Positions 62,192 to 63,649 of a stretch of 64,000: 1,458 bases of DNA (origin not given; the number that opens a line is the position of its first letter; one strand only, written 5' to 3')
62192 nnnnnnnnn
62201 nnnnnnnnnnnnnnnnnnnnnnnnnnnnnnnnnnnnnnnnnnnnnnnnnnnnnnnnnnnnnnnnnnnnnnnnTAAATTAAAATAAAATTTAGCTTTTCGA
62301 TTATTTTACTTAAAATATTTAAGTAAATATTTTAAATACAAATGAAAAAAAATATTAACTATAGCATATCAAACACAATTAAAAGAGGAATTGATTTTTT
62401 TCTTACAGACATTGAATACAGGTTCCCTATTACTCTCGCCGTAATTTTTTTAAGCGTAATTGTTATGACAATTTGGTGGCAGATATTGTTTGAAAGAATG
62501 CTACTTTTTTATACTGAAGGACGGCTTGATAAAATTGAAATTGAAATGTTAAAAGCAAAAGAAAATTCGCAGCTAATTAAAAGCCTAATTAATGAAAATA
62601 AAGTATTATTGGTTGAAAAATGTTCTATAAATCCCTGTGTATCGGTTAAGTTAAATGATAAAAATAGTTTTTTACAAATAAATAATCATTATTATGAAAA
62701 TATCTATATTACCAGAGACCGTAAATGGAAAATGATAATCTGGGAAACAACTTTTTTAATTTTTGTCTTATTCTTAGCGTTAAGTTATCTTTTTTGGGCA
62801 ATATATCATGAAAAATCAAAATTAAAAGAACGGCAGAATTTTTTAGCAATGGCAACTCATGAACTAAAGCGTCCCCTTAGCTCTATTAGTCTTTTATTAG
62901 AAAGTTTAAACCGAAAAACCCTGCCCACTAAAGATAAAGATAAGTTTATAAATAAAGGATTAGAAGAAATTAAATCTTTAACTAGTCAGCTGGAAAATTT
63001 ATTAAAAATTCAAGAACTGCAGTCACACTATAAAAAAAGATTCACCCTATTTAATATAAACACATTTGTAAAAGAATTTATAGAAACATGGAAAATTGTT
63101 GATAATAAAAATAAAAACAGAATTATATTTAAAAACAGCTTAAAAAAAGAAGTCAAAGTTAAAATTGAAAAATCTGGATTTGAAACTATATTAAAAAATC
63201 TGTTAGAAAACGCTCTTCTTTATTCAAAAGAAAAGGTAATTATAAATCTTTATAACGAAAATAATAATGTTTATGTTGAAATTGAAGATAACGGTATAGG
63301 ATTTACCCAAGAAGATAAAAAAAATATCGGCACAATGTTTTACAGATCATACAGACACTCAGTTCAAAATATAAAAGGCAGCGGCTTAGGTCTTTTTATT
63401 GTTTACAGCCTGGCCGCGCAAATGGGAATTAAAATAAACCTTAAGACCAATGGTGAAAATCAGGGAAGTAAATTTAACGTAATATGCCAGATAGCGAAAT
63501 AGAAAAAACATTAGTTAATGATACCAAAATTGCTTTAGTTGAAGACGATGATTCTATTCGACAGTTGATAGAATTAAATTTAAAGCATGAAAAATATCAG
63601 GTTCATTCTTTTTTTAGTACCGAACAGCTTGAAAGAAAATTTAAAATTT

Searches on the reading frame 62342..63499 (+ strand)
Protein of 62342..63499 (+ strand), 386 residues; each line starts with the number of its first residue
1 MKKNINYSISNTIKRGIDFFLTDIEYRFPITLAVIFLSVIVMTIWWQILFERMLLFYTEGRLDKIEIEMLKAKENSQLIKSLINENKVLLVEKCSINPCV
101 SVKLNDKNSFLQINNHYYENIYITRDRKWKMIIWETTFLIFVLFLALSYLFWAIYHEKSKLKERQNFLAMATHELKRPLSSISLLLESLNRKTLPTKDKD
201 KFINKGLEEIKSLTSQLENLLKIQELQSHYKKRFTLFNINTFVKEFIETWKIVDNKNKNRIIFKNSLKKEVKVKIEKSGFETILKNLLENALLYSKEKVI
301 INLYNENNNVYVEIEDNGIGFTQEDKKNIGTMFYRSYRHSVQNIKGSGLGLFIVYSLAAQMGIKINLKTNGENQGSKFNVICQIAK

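Call 64: search_protein_families(library=pfam, proteins=[window:62342-63499:+], max_evalue=0.00001)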
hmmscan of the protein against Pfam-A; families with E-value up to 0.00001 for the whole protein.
window:62342-63499:+ (386 aa): 2 families
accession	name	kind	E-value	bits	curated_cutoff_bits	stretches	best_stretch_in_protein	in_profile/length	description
PF02518.31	HATPase_c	-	1.2e-17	64.8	26.4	1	279-380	5-105/111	Histidine kinase-, DNA gyrase B-, and HSP90-like ATPase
PF00512.31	HisKA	-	3.4e-10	40.2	26.9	1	164-227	2-64/66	His Kinase A (phospho-acceptor) domain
